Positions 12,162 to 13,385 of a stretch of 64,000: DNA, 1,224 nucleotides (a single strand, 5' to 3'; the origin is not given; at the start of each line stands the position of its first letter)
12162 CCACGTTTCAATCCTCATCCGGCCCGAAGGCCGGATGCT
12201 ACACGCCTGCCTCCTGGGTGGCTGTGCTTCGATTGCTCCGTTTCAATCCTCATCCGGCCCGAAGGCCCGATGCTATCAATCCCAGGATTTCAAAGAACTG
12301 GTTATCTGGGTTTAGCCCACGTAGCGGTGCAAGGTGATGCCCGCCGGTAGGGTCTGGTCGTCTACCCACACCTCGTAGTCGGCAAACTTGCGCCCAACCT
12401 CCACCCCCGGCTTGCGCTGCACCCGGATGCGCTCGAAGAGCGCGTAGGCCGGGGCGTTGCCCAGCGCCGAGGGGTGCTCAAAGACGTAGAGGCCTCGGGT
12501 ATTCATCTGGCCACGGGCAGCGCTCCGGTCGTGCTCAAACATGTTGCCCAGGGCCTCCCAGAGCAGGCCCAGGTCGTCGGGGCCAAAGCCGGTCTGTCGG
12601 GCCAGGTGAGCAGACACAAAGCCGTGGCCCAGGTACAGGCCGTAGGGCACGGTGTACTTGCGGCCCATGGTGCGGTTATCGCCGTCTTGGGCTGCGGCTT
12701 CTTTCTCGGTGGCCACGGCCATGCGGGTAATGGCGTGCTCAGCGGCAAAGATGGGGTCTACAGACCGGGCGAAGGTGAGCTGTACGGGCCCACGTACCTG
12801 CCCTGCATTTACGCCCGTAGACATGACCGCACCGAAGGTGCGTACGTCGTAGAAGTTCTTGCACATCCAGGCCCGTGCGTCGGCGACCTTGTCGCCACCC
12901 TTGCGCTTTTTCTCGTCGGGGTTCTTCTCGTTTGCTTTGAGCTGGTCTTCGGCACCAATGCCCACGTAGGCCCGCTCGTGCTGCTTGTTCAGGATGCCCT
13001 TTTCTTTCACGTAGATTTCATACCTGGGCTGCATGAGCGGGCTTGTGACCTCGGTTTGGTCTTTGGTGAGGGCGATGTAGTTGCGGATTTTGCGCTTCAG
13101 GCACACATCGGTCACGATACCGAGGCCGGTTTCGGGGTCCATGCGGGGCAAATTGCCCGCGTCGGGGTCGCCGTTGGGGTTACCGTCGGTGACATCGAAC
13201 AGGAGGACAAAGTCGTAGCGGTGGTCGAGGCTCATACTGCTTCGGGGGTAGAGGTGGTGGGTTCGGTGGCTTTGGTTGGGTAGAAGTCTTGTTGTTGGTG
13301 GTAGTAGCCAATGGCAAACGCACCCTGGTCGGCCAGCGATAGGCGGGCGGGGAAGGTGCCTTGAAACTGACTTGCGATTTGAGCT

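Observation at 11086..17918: Type I-C interference module fused directly to its array: no cas4, cas1, cas2 and no leader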

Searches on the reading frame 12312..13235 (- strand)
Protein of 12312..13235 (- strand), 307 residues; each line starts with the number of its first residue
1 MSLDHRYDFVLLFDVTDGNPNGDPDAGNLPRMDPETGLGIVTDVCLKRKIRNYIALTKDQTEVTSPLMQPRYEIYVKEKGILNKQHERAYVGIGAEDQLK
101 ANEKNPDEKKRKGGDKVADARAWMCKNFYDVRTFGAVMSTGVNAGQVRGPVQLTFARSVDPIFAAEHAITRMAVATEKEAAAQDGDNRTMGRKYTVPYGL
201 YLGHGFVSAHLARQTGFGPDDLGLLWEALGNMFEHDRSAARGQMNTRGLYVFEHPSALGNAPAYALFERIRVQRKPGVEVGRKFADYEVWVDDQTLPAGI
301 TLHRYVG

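Call 5: search_protein_families(library=pfam, proteins=[window:12312-13235:-])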
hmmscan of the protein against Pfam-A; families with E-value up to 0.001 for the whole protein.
window:12312-13235:- (307 aa): 1 family
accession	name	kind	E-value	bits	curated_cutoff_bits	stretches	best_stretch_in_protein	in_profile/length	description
PF05107.17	Cas_Cas7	-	2e-106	355.6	33.2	1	5-292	1-249/249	CRISPR-associated protein Cas7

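Call 6: search_protein_families(library=ncbifam, proteins=[window:12312-13235:-])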
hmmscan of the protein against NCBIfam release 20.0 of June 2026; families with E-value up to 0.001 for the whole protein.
window:12312-13235:- (307 aa): 3 families
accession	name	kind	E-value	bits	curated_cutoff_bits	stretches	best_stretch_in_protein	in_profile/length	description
TIGR02589.1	cas_Csd2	exception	1.1e-117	392.5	182.25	1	6-303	1-282/284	type I-C CRISPR-associated protein Cas7/Csd2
TIGR01595.1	cas_CT1132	subfamily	2.9e-84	282.8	125.8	1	3-292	1-268/268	CRISPR-associated protein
TIGR02590.1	cas_Csh2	exception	8.5e-28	97.6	171.55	1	8-247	3-215/286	type I-B CRISPR-associated protein Cas7/Csh2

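Call 9: find_encoding_contigs(protein=window:12312-13235:-, flank=10000, max_places=10)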
Protein window:12312-13235:- (307 aa): 1 contig read that carries it; 1 place shown.
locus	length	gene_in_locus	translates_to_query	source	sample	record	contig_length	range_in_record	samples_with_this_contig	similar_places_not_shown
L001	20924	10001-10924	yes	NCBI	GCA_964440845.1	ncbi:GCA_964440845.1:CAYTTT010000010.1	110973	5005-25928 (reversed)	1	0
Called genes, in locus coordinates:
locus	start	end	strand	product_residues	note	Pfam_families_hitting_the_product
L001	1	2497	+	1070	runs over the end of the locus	PF00873:ACR_tran, PF02355:SecD_SecF_C (weak)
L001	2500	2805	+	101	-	-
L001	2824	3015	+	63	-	PF11127:YgaP-like_TM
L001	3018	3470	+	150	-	PF02566:OsmC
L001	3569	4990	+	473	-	PF07992:Pyr_redox_2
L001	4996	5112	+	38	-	-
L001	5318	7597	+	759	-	PF18019:Cas3_HD (weak), PF04851:ResIII (weak), PF00270:DEAD, PF22590:Cas3-like_C_2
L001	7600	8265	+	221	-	PF09704:Cas_Cas5d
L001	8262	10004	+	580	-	PF09709:Cas_Csd1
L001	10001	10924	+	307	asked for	PF05107:Cas_Cas7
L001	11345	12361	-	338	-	-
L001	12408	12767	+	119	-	-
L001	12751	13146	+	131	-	-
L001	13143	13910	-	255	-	PF12679:ABC2_membrane_2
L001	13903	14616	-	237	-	PF02463:SMC_N (faint), PF00005:ABC_tran, PF13304:AAA_21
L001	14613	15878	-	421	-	PF07602:DUF1565 (faint), PF05048:NosD, PF13229:Beta_helix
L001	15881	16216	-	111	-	PF05573:NosL (weak)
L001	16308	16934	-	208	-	-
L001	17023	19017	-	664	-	PF18764:nos_propeller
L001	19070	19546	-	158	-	PF00034:Cytochrom_C (weak)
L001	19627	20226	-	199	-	PF00027:cNMP_binding, PF13545:HTH_Crp_2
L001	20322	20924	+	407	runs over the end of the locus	-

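Call 15: find_homologous_proteins(query=window:12312-13235:-, max_evalue=1e-60)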
Query window:12312-13235:- (307 aa): 7996 proteins with E <= 1e-60 among 8000 candidates; the best 120 are listed.
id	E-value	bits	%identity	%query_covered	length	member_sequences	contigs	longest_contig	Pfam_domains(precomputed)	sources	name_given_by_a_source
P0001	2.8e-208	709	100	100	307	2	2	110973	PF05107.18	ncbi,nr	ncbi:MAG: type I-C CRISPR-associated protein Cas7/Csd2 [Bacteroidia bacterium]|nr:type I-C CRISPR-as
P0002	4.8e-166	570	83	100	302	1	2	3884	PF05107.18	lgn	-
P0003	2.8e-165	567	81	100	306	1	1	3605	PF05107.18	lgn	-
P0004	5.1e-158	544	80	100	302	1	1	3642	PF05107.18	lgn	-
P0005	3.2e-145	502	74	99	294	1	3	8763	PF05107.18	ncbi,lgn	-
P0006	2.3e-144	499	73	100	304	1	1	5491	PF05107.18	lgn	-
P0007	3.4e-144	498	74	98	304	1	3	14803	PF05107.18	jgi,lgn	-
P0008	1.9e-143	496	73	100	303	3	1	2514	PF05107.18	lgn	-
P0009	2.2e-143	495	72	100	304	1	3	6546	PF05107.18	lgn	-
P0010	5.0e-143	494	72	100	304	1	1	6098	PF05107.18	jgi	jgi:CRISPR-associated protein Csd2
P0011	5.2e-143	494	73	99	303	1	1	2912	PF05107.18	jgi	jgi:CRISPR-associated protein Csd2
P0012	1.3e-142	493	74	99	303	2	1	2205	PF05107.18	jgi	-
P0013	1.3e-142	493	73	98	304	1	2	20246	PF05107.18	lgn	-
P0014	1.6e-142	493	73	98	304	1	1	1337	PF05107.18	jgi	-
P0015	1.7e-142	493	73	100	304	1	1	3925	PF05107.18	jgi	jgi:CRISPR-associated protein Csd2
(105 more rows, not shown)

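Call 16: find_encoding_contigs(protein=P0002, flank=10000, max_places=4)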
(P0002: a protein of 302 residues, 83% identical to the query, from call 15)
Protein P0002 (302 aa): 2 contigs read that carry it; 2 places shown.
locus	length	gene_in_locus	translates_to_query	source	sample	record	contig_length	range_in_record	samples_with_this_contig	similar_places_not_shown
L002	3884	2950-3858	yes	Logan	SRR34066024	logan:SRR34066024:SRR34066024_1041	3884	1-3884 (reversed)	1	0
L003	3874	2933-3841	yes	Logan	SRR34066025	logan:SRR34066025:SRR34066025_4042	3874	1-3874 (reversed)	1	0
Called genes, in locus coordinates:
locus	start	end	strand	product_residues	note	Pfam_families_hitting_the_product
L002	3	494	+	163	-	?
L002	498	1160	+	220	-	PF09704:Cas_Cas5d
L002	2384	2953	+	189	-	PF09709:Cas_Csd1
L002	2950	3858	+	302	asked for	PF05107:Cas_Cas7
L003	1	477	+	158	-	?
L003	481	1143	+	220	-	PF09704:Cas_Cas5d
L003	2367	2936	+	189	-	PF09709:Cas_Csd1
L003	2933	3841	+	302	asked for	PF05107:Cas_Cas7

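Call 17: find_encoding_contigs(protein=P0003, flank=10000, max_places=4)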
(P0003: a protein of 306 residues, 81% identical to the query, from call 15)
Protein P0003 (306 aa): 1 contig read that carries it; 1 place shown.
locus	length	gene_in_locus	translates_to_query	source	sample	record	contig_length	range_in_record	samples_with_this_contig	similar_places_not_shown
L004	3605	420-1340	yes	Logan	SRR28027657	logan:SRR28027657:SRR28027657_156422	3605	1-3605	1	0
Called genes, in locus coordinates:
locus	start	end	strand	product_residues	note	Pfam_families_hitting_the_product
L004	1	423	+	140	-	?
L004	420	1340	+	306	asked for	PF05107:Cas_Cas7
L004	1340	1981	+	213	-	PF01930:Cas_Cas4, PF12705:PDDEXK_1 (weak)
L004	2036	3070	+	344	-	PF01867:Cas_Cas1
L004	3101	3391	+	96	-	PF09827:CRISPR_Cas2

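Call 18: find_encoding_contigs(protein=P0004, flank=10000, max_places=4)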
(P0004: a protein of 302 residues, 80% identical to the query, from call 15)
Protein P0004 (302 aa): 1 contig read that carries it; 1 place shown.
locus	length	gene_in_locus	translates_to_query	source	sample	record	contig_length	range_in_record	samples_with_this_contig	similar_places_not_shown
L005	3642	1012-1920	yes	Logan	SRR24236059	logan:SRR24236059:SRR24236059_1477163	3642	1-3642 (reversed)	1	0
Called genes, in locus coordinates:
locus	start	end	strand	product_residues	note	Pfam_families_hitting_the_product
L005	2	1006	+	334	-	?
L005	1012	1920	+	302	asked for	PF05107:Cas_Cas7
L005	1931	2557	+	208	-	PF01930:Cas_Cas4, PF12705:PDDEXK_1 (weak)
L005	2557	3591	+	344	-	PF01867:Cas_Cas1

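Call 25: list_cluster_members(proteins=[P0001])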
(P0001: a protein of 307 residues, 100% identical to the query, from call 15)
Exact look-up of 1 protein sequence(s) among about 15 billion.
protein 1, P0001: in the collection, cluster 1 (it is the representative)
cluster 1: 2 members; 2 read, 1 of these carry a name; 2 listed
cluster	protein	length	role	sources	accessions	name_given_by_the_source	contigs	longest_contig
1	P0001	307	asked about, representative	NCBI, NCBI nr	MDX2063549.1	MAG: type I-C CRISPR-associated protein Cas7/Csd2 [Bacteroidia bacterium] | type I-C CRISPR-associated protein Cas7/Csd2 [Bacteroidia bacterium]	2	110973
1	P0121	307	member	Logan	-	-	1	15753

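Call 27: find_encoding_contigs(protein=P0121, flank=10000, max_places=6)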
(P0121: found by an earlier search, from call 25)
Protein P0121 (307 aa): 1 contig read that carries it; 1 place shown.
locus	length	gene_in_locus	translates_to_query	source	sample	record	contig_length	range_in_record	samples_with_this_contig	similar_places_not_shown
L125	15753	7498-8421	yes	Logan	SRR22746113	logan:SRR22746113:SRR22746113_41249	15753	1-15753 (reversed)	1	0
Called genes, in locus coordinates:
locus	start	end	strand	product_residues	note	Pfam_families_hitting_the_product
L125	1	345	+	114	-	?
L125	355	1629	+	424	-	PF00009:GTP_EFTU, PF01926:MMR_HSR1 (faint), PF03144:GTP_EFTU_D2 (weak), PF22594:GTP-eEF1A_C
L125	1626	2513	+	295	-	PF01925:TauE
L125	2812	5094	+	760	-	PF18019:Cas3_HD (weak), PF04851:ResIII (weak), PF00270:DEAD, PF22590:Cas3-like_C_2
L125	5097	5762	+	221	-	PF09704:Cas_Cas5d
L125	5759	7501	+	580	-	PF09709:Cas_Csd1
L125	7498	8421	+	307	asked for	PF05107:Cas_Cas7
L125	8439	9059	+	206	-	PF01930:Cas_Cas4, PF12705:PDDEXK_1 (faint)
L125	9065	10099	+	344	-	PF01867:Cas_Cas1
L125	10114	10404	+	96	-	PF09827:CRISPR_Cas2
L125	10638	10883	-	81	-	-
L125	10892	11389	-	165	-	-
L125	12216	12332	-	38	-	-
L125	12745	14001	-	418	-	-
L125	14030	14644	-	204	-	-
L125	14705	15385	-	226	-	-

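Call 66: find_homologous_proteins(query=L125:9065-10099:+, max_evalue=1e-80)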
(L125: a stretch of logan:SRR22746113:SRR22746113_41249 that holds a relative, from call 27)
Query L125:9065-10099:+ (344 aa): 7883 proteins with E <= 1e-80 among 8000 candidates; the best 120 are listed.
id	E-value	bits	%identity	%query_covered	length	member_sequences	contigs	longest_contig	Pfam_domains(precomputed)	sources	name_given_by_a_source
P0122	1.4e-219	746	100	100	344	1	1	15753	PF01867.22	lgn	-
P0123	2.0e-159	548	74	100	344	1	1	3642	PF01867.22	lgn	-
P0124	3.1e-149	515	72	100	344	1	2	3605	PF01867.22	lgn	-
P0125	1.5e-140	486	68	99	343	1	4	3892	PF01867.22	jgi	jgi:CRISPR-associated protein Cas1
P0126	3.0e-140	485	68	99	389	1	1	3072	PF01867.22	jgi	jgi:CRISPR-associated protein Cas1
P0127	3.5e-140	485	67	100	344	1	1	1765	PF01867.22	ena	-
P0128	1.9e-139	482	67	99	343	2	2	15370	PF01867.22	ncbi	-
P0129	1.1e-138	480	66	99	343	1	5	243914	PF01867.22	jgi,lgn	jgi:CRISPR-associated protein Cas1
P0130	1.3e-138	480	66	99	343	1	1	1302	PF01867.22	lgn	-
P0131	1.5e-138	479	65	100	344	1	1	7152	PF01867.22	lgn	-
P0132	1.7e-138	479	66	99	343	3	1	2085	PF01867.22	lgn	-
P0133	1.7e-138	479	65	100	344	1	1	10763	PF01867.22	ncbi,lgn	-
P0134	2.2e-138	479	65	100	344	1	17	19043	PF01867.22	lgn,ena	-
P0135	3.6e-138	478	64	99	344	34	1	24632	PF01867.22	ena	-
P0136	4.8e-138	478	65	99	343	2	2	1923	PF01867.22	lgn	-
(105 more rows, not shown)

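Call 67: find_related_loci(query=window:12312-13235:-, collection=viral_contigs, flank=6000)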
Query window:12312-13235:- (307 aa) in viral_contigs; peptide patterns used: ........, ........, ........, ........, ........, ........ (x = any residue, [..] = any of these).
3 stretches matched a pattern, but none encodes a relative of the query by tblastn (E <= 1e-3).

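Call 74: search_protein_families(library=pfam, proteins=[L125:10638-10883:-, L125:10892-11389:-, L125:12745-14001:-, L125:14030-14644:-, L125:14705-15385:-, L125:355-1629:+, L125:1626-2513:+], max_evalue=0.001)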
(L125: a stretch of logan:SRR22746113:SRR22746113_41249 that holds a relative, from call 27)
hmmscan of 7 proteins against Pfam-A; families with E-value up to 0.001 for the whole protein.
L125:10638-10883:- (81 aa): 0 families

L125:10892-11389:- (165 aa): 0 families

L125:12745-14001:- (418 aa): 0 families

L125:14030-14644:- (204 aa): 0 families

L125:14705-15385:- (226 aa): 0 families

L125:355-1629:+ (424 aa): 4 families
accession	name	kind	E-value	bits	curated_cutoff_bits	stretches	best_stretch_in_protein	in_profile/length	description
PF00009.33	GTP_EFTU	-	6.1e-43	147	26.5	1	9-208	3-179/188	Elongation factor Tu GTP binding domain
PF22594.2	GTP-eEF1A_C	-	1.9e-18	67.2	27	1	321-413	3-96/101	GTP-eEF1A C-terminal domain-like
PF03144.31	GTP_EFTU_D2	-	3.7e-06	27.7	30.3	1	247-307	5-72/73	Elongation factor Tu domain 2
PF01926.29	MMR_HSR1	-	4.3e-06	27.2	21.9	1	64-147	24-112/113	50S ribosome-binding GTPase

L125:1626-2513:+ (295 aa): 1 family
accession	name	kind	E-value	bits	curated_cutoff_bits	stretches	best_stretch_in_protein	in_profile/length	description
PF01925.25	TauE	-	4.1e-36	125.3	32.6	1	58-288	1-235/237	Sulfite exporter TauE/SafE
